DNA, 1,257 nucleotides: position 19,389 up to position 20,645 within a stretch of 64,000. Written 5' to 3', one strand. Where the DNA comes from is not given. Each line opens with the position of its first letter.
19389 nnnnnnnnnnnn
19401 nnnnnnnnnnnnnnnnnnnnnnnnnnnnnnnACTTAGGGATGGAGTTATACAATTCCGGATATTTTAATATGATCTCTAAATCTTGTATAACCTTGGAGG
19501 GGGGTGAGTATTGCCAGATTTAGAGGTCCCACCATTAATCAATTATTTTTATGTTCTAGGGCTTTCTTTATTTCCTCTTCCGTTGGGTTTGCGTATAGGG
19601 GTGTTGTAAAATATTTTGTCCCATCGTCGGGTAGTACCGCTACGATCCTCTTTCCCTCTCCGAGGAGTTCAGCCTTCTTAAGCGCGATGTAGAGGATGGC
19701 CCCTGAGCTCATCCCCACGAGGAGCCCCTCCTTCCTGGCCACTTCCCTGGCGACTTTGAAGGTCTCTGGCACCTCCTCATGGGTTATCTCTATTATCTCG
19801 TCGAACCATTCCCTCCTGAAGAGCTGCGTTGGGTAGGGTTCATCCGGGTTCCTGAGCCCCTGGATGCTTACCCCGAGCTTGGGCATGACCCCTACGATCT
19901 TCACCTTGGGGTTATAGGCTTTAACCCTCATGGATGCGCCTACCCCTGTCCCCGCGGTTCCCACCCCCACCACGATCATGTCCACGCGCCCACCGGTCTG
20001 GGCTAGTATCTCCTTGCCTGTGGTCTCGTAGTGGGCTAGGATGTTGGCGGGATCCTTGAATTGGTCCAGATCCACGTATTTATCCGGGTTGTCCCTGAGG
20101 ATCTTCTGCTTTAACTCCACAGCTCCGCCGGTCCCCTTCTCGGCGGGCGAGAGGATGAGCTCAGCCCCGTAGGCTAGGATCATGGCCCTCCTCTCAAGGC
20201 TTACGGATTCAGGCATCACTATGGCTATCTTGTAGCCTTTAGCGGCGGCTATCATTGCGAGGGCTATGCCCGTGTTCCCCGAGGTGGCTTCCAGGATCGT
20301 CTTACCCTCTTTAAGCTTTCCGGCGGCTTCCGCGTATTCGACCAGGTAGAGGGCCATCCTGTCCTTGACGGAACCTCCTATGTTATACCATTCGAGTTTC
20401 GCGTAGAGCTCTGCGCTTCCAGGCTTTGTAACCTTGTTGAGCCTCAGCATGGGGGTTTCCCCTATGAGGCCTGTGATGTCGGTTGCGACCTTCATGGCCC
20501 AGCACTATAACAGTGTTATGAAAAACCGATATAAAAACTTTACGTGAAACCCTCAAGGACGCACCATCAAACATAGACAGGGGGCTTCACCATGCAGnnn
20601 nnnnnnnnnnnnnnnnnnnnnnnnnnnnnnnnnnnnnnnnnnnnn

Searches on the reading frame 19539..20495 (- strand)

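Call 58: search_protein_families(library=pfam, proteins=[window:19539-20495:-], max_evalue=0.001)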
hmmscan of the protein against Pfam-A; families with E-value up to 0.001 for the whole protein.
window:19539-20495:- (318 aa): 1 family
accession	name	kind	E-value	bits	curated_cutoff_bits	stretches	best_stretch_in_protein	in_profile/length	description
PF00291.31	PALP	-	7.6e-68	229.4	35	1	7-290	1-295/295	Pyridoxal-phosphate dependent enzyme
